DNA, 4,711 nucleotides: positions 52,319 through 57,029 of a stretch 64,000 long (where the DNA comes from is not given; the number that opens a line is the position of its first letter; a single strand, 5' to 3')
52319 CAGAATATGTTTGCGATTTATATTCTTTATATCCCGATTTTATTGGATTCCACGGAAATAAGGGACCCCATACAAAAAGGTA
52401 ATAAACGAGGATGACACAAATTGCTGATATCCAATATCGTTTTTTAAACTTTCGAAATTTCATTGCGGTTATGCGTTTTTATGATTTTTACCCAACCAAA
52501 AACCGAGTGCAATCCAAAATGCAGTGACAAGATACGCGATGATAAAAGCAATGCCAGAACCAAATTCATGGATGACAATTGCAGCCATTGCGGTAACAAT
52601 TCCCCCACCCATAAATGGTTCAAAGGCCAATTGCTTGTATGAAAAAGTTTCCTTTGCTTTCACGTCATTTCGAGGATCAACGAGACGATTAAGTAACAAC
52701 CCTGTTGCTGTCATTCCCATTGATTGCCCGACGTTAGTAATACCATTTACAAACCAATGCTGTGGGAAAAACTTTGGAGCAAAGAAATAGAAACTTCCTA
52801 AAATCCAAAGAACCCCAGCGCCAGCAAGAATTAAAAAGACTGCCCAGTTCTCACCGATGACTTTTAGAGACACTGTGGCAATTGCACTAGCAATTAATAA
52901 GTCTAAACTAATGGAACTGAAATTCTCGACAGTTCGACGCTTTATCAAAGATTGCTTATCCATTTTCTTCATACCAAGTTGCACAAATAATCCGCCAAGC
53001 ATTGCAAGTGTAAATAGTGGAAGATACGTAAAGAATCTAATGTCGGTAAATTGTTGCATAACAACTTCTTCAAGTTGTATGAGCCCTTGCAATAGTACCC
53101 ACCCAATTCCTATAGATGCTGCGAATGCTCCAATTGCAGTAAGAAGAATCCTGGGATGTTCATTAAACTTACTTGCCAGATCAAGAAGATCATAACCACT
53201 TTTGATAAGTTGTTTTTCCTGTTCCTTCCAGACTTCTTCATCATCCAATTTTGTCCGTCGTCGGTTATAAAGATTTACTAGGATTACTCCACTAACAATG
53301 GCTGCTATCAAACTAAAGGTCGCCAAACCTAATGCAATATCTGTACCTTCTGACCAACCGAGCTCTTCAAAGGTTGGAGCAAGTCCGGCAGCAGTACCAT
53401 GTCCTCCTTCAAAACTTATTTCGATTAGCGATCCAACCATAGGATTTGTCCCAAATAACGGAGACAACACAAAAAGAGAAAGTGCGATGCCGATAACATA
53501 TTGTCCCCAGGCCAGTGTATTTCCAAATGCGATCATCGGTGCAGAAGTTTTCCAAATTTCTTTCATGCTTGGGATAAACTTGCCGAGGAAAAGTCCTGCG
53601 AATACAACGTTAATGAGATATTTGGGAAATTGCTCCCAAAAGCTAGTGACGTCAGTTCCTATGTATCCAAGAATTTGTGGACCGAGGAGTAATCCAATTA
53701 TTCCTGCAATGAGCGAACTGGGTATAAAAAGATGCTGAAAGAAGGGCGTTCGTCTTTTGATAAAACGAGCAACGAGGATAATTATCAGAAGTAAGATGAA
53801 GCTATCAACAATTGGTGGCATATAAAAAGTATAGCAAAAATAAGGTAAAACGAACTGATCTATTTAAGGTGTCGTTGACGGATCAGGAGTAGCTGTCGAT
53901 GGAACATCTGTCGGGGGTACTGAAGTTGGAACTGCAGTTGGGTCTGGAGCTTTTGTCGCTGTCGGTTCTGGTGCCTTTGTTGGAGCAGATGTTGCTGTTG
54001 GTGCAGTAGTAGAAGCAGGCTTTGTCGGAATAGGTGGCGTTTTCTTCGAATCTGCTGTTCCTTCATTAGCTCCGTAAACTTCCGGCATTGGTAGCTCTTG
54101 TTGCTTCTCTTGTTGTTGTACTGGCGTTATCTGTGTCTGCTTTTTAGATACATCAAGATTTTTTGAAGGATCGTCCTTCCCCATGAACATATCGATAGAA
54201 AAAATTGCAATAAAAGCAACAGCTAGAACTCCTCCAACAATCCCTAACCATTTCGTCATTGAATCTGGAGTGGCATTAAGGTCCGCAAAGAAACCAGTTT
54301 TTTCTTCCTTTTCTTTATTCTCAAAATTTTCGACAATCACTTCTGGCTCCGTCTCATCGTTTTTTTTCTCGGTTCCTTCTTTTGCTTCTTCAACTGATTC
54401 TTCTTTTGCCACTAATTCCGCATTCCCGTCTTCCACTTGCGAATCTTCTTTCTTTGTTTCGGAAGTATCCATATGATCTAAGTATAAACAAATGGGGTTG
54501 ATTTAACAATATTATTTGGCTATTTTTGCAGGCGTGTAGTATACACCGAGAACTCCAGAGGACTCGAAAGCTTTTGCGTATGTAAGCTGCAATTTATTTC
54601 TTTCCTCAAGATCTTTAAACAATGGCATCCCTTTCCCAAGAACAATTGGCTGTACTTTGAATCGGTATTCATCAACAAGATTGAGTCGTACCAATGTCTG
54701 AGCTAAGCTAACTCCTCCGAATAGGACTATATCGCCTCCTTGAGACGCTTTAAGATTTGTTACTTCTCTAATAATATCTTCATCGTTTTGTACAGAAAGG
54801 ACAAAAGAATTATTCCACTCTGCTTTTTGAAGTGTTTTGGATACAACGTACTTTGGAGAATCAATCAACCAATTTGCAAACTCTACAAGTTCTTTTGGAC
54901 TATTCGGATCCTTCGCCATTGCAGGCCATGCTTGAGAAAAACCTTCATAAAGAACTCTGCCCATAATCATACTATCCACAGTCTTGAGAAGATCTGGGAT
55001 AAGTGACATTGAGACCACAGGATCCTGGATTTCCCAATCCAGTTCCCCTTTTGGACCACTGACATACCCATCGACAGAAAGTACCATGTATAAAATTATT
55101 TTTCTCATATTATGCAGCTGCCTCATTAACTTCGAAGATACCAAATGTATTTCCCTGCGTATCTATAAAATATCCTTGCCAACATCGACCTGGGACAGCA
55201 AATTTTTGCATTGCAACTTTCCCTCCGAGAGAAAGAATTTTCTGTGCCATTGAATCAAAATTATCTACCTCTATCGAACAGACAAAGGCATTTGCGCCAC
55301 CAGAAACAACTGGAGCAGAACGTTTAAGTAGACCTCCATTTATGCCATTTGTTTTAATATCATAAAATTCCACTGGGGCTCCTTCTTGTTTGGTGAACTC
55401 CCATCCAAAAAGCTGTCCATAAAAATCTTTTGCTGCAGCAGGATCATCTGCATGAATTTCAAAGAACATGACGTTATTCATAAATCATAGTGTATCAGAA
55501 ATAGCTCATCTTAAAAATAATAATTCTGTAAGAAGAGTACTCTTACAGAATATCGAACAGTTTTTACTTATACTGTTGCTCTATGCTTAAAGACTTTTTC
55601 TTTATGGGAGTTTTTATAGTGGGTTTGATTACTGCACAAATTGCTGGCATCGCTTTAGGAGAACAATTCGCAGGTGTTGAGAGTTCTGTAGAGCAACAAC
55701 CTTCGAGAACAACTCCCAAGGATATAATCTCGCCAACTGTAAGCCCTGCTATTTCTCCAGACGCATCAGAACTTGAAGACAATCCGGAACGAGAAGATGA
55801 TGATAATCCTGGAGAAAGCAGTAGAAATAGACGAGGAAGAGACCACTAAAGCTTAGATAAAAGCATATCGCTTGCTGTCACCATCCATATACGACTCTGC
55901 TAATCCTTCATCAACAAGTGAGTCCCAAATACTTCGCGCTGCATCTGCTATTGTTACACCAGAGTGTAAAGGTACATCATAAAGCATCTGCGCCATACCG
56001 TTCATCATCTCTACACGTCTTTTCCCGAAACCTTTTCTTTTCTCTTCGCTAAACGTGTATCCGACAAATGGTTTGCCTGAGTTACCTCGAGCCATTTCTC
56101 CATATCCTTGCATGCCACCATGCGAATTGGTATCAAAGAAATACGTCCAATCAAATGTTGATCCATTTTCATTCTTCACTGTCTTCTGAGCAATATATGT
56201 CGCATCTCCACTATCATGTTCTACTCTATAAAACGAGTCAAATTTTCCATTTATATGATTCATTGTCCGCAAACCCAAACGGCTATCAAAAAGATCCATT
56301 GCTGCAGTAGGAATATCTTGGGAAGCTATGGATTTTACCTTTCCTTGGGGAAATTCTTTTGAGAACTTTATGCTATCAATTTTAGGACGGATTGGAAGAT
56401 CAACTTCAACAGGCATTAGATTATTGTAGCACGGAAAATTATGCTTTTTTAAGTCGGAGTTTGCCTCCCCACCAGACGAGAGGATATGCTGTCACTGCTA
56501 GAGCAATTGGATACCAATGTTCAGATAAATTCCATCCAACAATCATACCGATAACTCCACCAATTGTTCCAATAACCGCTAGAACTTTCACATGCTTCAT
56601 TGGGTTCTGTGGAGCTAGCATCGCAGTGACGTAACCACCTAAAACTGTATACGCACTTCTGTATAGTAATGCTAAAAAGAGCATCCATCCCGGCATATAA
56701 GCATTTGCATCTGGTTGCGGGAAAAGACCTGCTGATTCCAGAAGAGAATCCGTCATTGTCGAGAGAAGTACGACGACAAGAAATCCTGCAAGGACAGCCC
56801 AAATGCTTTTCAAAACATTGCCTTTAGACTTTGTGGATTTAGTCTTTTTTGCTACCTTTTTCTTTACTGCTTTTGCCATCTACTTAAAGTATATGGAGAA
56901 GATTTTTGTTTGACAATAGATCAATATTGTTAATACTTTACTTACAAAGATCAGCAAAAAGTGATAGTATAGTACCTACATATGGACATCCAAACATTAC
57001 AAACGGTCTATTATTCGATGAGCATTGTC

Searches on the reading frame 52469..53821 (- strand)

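Call 7: search_protein_families(library=pfam, proteins=[window:52469-53821:-])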
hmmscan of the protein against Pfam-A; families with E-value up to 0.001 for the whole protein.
window:52469-53821:- (450 aa): 2 families
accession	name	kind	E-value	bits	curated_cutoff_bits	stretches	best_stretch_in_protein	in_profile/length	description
PF03616.19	Glt_symporter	-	8.3e-19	68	26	1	5-322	6-301/368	Sodium/glutamate symporter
PF03773.19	ArsP_1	-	3.7e-05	23.5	32.3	1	160-328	110-202/294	Predicted permease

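Call 8: search_protein_families(library=ncbifam, proteins=[window:52469-53821:-])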
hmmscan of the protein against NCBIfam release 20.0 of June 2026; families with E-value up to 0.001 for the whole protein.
window:52469-53821:- (450 aa): 0 families

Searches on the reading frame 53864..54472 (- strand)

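Call 20: search_protein_families(library=pfam, proteins=[window:53864-54472:-], max_evalue=0.00001)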
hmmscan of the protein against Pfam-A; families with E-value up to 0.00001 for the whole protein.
window:53864-54472:- (202 aa): 0 families

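Call 56: search_protein_families(library=pfam, proteins=[window:53864-54472:-], max_evalue=1)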
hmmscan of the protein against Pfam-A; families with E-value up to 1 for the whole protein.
window:53864-54472:- (202 aa): 2 families
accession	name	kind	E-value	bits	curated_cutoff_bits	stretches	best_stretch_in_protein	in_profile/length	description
PF18895.5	T4SS_pilin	-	0.052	14.1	26.6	1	72-104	12-43/71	Type IV secretion system pilin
PF20193.3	DUF6556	-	0.37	11.5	28.1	1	73-126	29-81/113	Family of unknown function (DUF6556)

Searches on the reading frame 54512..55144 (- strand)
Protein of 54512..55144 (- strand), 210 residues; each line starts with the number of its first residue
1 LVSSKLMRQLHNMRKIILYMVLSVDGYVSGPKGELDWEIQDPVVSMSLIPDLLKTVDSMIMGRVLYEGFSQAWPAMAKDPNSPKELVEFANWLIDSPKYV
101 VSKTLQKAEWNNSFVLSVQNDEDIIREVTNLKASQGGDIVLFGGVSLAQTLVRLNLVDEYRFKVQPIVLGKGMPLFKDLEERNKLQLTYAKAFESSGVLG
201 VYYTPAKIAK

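Call 20: search_protein_families(library=pfam, proteins=[window:54512-55144:-], max_evalue=0.00001)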
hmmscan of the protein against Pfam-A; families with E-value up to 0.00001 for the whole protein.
window:54512-55144:- (210 aa): 1 family
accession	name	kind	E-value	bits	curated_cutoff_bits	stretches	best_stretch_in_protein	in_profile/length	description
PF01872.23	RibD_C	-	3.7e-19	69.7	24.1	1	14-193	1-191/197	RibD C-terminal domain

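Call 56: search_protein_families(library=pfam, proteins=[window:54512-55144:-], max_evalue=1)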
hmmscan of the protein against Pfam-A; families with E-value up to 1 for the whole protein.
window:54512-55144:- (210 aa): 1 family
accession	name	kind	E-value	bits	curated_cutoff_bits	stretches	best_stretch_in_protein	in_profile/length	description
PF01872.23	RibD_C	-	3.7e-19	69.7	24.1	1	14-193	1-191/197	RibD C-terminal domain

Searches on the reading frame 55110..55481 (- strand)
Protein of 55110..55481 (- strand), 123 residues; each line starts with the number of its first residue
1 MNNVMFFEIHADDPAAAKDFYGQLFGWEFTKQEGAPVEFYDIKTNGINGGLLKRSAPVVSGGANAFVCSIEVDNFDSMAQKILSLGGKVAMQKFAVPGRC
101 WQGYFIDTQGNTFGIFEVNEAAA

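Call 56: search_protein_families(library=pfam, proteins=[window:55110-55481:-], max_evalue=1)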
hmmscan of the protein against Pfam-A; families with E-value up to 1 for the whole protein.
window:55110-55481:- (123 aa): 3 families
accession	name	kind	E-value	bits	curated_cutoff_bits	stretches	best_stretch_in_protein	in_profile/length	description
PF22677.2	Ble-like_N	-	6.2e-07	29.5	24.5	1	4-33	2-32/41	Bleomycin resistance protein-like N-terminal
PF00903.31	Glyoxalase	-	8.9e-07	29.8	20.6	1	9-113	7-119/121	Glyoxalase/Bleomycin resistance protein/Dioxygenase superfamily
PF18029.7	Glyoxalase_6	-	6e-06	27.3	23.6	1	9-115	4-105/106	Glyoxalase-like domain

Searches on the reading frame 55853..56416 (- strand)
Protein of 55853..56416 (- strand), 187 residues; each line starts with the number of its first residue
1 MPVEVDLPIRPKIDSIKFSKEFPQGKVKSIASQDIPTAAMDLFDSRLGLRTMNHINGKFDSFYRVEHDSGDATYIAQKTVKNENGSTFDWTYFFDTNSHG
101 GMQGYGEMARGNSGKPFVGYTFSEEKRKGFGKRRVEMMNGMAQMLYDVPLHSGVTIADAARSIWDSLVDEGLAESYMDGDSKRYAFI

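Call 20: search_protein_families(library=pfam, proteins=[window:55853-56416:-], max_evalue=0.00001)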
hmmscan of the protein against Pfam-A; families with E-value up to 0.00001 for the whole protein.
window:55853-56416:- (187 aa): 0 families

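Call 56: search_protein_families(library=pfam, proteins=[window:55853-56416:-], max_evalue=1)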
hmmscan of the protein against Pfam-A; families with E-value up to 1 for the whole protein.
window:55853-56416:- (187 aa): 1 family
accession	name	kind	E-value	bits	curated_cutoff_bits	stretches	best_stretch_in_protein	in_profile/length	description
PF25753.1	SF0329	-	0.11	13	27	1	27-58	118-149/165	SF0329 protein family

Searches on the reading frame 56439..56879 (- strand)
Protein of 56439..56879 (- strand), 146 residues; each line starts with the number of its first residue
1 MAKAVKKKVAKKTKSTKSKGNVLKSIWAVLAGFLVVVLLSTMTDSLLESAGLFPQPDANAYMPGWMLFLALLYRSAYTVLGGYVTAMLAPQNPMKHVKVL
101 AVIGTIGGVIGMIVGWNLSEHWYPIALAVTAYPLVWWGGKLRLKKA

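Call 20: search_protein_families(library=pfam, proteins=[window:56439-56879:-], max_evalue=0.00001)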
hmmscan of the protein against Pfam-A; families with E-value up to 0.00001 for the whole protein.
window:56439-56879:- (146 aa): 0 families

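Call 56: search_protein_families(library=pfam, proteins=[window:56439-56879:-], max_evalue=1)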
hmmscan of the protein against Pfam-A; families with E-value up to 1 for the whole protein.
window:56439-56879:- (146 aa): 7 families
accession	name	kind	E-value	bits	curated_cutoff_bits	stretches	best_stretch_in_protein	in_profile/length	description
PF16085.10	Phage_holin_3_5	-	0.011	16.3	27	1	59-129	34-103/113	Bacteriophage holin Hol, superfamily III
PF08374.16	Protocadherin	-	0.067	13.7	26.3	1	2-40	17-55/217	Protocadherin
PF02535.28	Zip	-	0.1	12.2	35.1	0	64-120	205-260/323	ZIP Zinc transporter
PF11086.13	DUF2878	-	0.16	12.7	27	1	33-136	52-148/154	Protein of unknown function (DUF2878)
PF11239.13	DUF3040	-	0.37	11.5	24.7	0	91-130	38-73/84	Protein of unknown function (DUF3040)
PF06570.16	DUF1129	-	0.45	10.5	29.1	0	8-47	133-172/207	Protein of unknown function (DUF1129)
PF20990.2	DUF2207_C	-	0.76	9.9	33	0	3-75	116-164/247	Predicted membrane protein (DUF2207) C-terminal domain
